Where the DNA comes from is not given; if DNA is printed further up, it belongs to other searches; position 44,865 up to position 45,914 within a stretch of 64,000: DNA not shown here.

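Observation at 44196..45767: Mu F (gp30) minor head protein fused to a PI3K/PI4K-like kinase catalytic motif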

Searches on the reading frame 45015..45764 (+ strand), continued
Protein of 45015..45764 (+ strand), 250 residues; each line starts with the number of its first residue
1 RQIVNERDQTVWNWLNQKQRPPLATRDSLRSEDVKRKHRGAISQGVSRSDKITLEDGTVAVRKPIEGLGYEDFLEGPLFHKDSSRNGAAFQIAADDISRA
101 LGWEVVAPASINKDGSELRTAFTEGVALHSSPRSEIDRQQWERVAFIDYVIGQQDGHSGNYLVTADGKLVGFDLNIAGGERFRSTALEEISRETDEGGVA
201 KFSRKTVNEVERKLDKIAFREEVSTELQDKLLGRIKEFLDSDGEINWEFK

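Call 55: search_protein_families(library=pfam, proteins=[P0046, P0045, P0075, P0077, P0082, P0081], max_evalue=0.001)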
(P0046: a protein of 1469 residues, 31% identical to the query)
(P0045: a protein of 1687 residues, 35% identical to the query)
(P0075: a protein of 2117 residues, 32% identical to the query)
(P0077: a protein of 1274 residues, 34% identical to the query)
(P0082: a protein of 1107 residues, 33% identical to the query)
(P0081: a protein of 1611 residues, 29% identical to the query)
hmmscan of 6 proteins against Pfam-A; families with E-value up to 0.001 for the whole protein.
P0046 (1469 aa): 1 family
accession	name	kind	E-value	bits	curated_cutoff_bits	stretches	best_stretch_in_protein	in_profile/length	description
PF00454.33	PI3_PI4_kinase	-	1.5e-08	35.3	27.1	1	1321-1394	105-178/241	Phosphatidylinositol 3- and 4-kinase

P0045 (1687 aa): 5 families
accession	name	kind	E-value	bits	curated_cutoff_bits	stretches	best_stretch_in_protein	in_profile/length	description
PF00454.33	PI3_PI4_kinase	-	3.9e-10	40.5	27.1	1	1561-1608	131-175/241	Phosphatidylinositol 3- and 4-kinase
PF13563.12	2_5_RNA_ligase2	-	9.5e-10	39.2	27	1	671-754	42-129/152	2'-5' RNA ligase superfamily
PF23474.1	Acb1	-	5.5e-06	26.6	27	1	689-742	59-112/144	Anti-CBASS protein Acb1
PF03412.21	Peptidase_C39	-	1.3e-05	25.4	22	1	81-220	4-122/133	Peptidase C39 family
PF04233.19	Phage_Mu_F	-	2.1e-05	25.7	29.6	1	993-1094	5-110/112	Phage Mu protein F like protein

P0075 (2117 aa): 10 families
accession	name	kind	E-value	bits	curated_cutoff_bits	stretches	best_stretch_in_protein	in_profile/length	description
PF00454.33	PI3_PI4_kinase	-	1.2e-10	42.2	27.1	1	1999-2039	135-176/241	Phosphatidylinositol 3- and 4-kinase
PF13238.12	AAA_18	-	3.3e-08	34.5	29.4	1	1614-1740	3-125/128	AAA domain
PF13401.12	AAA_22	-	7.1e-07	30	27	0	543-625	9-83/130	AAA domain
PF13191.12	AAA_16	-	2.1e-06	28.8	32.6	0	542-632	27-110/167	AAA ATPase domain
PF00005.33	ABC_tran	-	2.8e-06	28.4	25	0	542-627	14-77/137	ABC transporter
PF20720.3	nSTAND3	-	1.1e-05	25.6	27.2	0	1611-1670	19-78/155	Novel STAND NTPase 3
PF13671.12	AAA_33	-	1.3e-05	25.9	27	0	1615-1655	5-40/143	AAA domain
PF06074.18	Portal_Mu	-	0.00024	21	23.9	0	315-402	229-319/336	Portal protein of Mu bacteriophage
PF13555.12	AAA_29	-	0.00031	20.9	27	0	541-560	24-43/61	P-loop containing region of AAA domain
PF05729.18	NACHT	-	0.00053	20.3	26.7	0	1612-1630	3-21/167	NACHT domain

P0077 (1274 aa): 2 families
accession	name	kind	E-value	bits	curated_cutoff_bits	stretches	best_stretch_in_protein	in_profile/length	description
PF00454.33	PI3_PI4_kinase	-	1.1e-07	32.5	27.1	1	1113-1181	107-177/241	Phosphatidylinositol 3- and 4-kinase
PF13619.11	KTSC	-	2.2e-07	30.9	25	1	217-274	2-55/58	KTSC domain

P0082 (1107 aa): 1 family
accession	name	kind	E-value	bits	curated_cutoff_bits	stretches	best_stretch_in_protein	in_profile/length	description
PF00454.33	PI3_PI4_kinase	-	5.2e-07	30.3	27.1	1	969-1017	132-181/241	Phosphatidylinositol 3- and 4-kinase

P0081 (1611 aa): 3 families
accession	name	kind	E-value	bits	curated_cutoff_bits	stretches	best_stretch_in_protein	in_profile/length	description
PF00454.33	PI3_PI4_kinase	-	8.5e-13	49.2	27.1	1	652-704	140-190/241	Phosphatidylinositol 3- and 4-kinase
PF06702.18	Fam20C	-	3.6e-06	27.2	26.8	0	650-738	96-191/218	Golgi casein kinase, C-terminal, Fam20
PF20613.4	HipA_2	-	0.00034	20.4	27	0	581-688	41-157/240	HipA-like kinase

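Call 56: search_protein_families(library=pfam, proteins=[P0089, L005:9242-10963:+, L005:6336-7838:+, L007:1158-2903:+], max_evalue=0.1)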
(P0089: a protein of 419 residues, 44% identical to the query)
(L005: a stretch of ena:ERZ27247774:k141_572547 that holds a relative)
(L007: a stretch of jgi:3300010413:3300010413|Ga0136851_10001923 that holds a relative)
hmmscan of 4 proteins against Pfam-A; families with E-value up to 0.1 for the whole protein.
P0089 (419 aa): 2 families
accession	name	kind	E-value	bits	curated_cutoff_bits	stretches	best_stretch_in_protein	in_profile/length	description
PF00454.33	PI3_PI4_kinase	-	1.1e-07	32.5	27.1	1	273-317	132-174/241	Phosphatidylinositol 3- and 4-kinase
PF06702.18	Fam20C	-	0.00027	21.1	26.8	1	271-319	88-135/218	Golgi casein kinase, C-terminal, Fam20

L005:9242-10963:+ (574 aa): 5 families
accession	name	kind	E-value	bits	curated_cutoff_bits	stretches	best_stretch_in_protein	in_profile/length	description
PF00583.31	Acetyltransf_1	-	3.7e-05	24.4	20.7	1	227-268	41-87/116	Acetyltransferase (GNAT) family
PF13673.13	Acetyltransf_10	-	0.00015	22.2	23.6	1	228-269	40-80/128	Acetyltransferase (GNAT) domain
PF13508.13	Acetyltransf_7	-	0.0033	18.2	27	1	232-271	16-62/84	Acetyltransferase (GNAT) domain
PF13527.13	Acetyltransf_9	-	0.011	16.2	25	1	224-269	58-101/127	Acetyltransferase (GNAT) domain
PF08445.16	FR47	-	0.039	14.4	22.1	1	235-265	16-46/86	FR47-like protein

L005:6336-7838:+ (501 aa): 0 families

L007:1158-2903:+ (582 aa): 5 families
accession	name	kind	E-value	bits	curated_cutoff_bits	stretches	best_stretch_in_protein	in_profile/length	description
PF04860.17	Phage_portal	-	0.0015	18.2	39.1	1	251-399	99-244/321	Phage portal protein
PF19335.5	HMBD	-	0.0024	18.3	23.6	1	222-248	1-27/28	Heavy metal binding domain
PF17032.10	Zn_ribbon_15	-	0.012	16.9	28.9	1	107-137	32-63/73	zinc-ribbon family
PF23455.1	DUF7129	-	0.034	14.3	30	0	112-137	12-38/45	Domain of unknown function (DUF7129)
PF13248.11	Zn_ribbon_3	-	0.059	13.3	27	0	112-133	3-23/26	zinc-ribbon domain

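Call 73: search_protein_families(library=pfam, proteins=[P0002, P0012, P0007, P0008], max_evalue=0.001)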
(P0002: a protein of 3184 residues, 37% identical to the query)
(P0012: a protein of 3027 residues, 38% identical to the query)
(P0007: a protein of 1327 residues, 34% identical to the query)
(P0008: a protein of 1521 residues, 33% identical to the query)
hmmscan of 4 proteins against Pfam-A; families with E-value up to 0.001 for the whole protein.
P0002 (3184 aa): 5 families
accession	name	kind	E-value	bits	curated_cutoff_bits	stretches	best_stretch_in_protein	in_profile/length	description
PF00454.33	PI3_PI4_kinase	-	6.8e-54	183.8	27.1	4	2042-2119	97-178/241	Phosphatidylinositol 3- and 4-kinase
PF06702.18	Fam20C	-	2.1e-16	60.7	26.8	0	2069-2119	85-137/218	Golgi casein kinase, C-terminal, Fam20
PF14252.11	DUF4347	-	2.8e-15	56.9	24.6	0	2811-2884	54-134/164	Domain of unknown function (DUF4347)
PF20613.4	HipA_2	-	6.2e-08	32.6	27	0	2530-2598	101-173/240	HipA-like kinase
PF03109.22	ABC1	-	6.5e-07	29.2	22.9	0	1643-1667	190-214/244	ABC1 atypical kinase-like domain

P0012 (3027 aa): 2 families
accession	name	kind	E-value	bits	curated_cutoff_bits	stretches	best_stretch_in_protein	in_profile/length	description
PF00454.33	PI3_PI4_kinase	-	5.7e-33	115.3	27.1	3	1444-1525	126-195/241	Phosphatidylinositol 3- and 4-kinase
PF06702.18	Fam20C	-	3.7e-07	30.4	26.8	0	2487-2528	95-134/218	Golgi casein kinase, C-terminal, Fam20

P0007 (1327 aa): 2 families
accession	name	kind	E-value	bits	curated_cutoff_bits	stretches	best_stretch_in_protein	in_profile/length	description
PF00454.33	PI3_PI4_kinase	-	3.1e-20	73.6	27.1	2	1158-1237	101-175/241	Phosphatidylinositol 3- and 4-kinase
PF06702.18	Fam20C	-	7.8e-05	22.9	26.8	0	1168-1236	71-133/218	Golgi casein kinase, C-terminal, Fam20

P0008 (1521 aa): 1 family
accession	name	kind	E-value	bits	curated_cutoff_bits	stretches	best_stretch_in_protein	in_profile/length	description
PF00454.33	PI3_PI4_kinase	-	1.5e-13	51.7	27.1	2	1394-1431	135-173/241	Phosphatidylinositol 3- and 4-kinase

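Call 74: fold_search(model_id=the predicted structure, library=viral)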
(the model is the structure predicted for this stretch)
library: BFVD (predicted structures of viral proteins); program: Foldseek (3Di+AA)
matches with E <= 10: 346; with E <= 0.001: 32
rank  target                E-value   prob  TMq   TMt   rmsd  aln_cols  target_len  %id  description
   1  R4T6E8                2.2e-09  1.00  0.58  0.15   9.2       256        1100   17  Uncharacterized protein [Haloarcula hispanica tailed virus 1]
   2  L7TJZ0                1.7e-07  1.00  0.45  0.24  19.3       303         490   14  PI3K/PI4K catalytic domain-containing protein [Halorubrum sodomense tailed virus 2]
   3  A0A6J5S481            5.8e-07  1.00  0.59  0.14   5.2       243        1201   16  Phage portal protein, HK97 [uncultured Caudovirales phage]
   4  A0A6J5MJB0            6.5e-07  1.00  0.44  0.20  13.3       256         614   15  Phosphatidylinositol 3-/4-kinase, catalytic domain containing protein [uncultured Caudovirales phage]
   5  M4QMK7                6.9e-07  1.00  0.38  0.29  14.5       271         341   16  (no name in the UniProt tables at hand)
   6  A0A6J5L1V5            4.7e-06  1.00  0.49  0.23   9.7       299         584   12  PI3K/PI4K catalytic domain-containing protein [uncultured Caudovirales phage]
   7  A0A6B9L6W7            5.6e-06  1.00  0.52  0.12   9.4       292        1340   13  ADP-ribosyltransferase [Mycobacterium phage Onyinye]
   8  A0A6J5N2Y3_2          7.6e-06  1.00  0.51  0.13  12.0       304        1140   15  Phage head morphogenesis domain containing protein [uncultured Caudovirales phage]
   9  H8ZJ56                1.0e-05  1.00  0.39  0.22  14.7       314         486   15  (no name in the UniProt tables at hand)
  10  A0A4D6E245            1.6e-05  1.00  0.43  0.08  11.3       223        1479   13  Uncharacterized protein [Gordonia phage GodonK]
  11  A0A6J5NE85            1.8e-05  1.00  0.40  0.12  10.9       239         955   15  Uncharacterized protein [uncultured Caudovirales phage]
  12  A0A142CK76            2.7e-05  1.00  0.42  0.19   9.3       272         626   15  (no name in the UniProt tables at hand)
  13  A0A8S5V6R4            3.8e-05  1.00  0.49  0.44   7.5       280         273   14  Transferase [Myoviridae sp. ctRci5]
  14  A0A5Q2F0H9            7.8e-05  1.00  0.41  0.15  12.9       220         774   12  Uncharacterized protein [Gordonia phage Sixama]
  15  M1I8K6                1.1e-04  1.00  0.36  0.33  13.1       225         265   15  Serine-threonine kinase [Bacillus phage Curly]
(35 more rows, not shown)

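Call 76: find_encoding_contigs(protein=P0090, flank=7000, max_places=1)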
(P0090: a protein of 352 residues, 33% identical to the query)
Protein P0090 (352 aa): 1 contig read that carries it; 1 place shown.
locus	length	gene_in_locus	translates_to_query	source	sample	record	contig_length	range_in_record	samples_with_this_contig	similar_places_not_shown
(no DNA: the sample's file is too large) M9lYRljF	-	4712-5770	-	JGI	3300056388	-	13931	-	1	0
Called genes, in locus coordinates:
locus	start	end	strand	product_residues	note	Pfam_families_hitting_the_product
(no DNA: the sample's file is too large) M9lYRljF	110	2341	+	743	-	PF02897:Peptidase_S9_N, PF00326:Peptidase_S9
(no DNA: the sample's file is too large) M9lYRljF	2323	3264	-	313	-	PF01148:CTP_transf_1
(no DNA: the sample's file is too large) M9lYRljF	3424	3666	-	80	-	-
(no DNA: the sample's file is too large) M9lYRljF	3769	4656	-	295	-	-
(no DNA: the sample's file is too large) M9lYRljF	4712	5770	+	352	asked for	PF00454:PI3_PI4_kinase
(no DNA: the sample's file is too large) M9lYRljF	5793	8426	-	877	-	PF02739:5_3_exonuc_N, PF01367:5_3_exonuc, PF00476:DNA_pol_A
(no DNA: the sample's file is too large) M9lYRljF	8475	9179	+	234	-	PF00005:ABC_tran, PF13304:AAA_21 (faint)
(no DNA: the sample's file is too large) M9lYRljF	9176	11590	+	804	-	PF02687:FtsX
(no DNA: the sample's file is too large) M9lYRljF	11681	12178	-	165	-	PF01451:LMWPc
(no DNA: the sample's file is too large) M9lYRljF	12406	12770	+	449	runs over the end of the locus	PF25989:YknX_C (weak)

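Call 77: find_encoding_contigs(protein=P0086, flank=7000, max_places=1)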
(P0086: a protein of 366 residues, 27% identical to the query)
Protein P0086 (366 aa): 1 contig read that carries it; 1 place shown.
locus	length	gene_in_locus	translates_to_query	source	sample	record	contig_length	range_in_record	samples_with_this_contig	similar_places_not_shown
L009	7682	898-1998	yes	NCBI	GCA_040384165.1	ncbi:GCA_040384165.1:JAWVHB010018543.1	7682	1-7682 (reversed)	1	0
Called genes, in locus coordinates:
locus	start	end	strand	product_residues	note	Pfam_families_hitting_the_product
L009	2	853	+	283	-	?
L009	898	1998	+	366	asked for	-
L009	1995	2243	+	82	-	-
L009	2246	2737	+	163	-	-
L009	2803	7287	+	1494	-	-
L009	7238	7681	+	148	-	?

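Call 78: find_encoding_contigs(protein=P0015, flank=7000, max_places=1)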
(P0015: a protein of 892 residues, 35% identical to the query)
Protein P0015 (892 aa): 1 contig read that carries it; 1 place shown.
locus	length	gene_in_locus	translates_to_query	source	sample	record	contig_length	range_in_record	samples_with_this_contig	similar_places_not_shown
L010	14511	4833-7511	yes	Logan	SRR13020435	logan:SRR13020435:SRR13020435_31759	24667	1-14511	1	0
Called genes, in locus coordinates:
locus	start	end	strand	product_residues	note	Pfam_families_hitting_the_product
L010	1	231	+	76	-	?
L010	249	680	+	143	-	-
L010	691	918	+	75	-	-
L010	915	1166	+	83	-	-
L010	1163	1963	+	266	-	-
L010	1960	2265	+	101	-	-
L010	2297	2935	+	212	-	-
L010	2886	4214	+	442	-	PF03237:Terminase_6N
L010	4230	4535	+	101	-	-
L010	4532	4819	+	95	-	-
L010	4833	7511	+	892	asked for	PF05136:Phage_portal_2 (weak), PF00454:PI3_PI4_kinase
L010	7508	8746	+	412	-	PF04233:Phage_Mu_F (faint)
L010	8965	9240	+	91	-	-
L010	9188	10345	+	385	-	-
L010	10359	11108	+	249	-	-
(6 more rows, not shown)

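Call 80: find_encoding_contigs(protein=P0045, flank=7000, max_places=1)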
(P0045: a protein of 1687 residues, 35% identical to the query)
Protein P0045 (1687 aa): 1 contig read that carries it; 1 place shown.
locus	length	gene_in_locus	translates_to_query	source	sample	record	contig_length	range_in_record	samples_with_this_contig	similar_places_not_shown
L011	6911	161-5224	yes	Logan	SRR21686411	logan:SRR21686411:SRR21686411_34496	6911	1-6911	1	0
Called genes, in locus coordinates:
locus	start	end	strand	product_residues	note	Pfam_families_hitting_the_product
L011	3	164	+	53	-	?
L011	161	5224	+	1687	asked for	PF03412:Peptidase_C39 (faint), PF23474:Acb1 (faint), PF13563:2_5_RNA_ligase2, PF04233:Phage_Mu_F (faint), PF00454:PI3_PI4_kinase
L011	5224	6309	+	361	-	-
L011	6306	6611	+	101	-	-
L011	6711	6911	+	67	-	?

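Call 84: find_encoding_contigs(protein=P0055, flank=4000, max_places=2)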
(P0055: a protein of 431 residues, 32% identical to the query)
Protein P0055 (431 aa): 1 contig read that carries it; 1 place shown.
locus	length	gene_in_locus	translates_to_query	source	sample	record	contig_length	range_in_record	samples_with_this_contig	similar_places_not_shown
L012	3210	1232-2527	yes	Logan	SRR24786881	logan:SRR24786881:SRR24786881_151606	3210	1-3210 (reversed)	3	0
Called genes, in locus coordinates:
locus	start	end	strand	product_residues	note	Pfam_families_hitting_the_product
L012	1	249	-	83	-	?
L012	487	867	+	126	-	PF02575:YbaB_DNA_bd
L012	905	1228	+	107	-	-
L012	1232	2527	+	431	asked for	PF25547:WXG100_2, PF00454:PI3_PI4_kinase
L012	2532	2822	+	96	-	-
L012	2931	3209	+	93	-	?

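Call 85: find_encoding_contigs(protein=P0067, flank=4000, max_places=2)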
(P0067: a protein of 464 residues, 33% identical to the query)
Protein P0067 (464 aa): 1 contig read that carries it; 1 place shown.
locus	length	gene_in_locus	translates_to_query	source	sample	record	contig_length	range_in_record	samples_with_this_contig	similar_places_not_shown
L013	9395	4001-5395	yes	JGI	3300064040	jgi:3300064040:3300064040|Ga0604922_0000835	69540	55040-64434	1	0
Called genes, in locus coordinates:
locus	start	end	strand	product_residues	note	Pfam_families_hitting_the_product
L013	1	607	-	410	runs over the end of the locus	-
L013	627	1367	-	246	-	PF01555:N6_N4_Mtase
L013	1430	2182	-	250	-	PF02630:SCO1-SenC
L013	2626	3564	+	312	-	PF00892:EamA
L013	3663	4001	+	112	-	-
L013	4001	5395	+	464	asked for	PF06013:WXG100 (faint), PF25547:WXG100_2, PF00454:PI3_PI4_kinase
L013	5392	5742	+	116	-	-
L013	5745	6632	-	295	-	PF03328:HpcH_HpaI, PF15617:C-C_Bond_Lyase (faint), PF22484:DUF6986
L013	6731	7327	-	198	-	-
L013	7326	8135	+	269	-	-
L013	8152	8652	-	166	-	-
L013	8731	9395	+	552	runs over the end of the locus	PF05960:DUF885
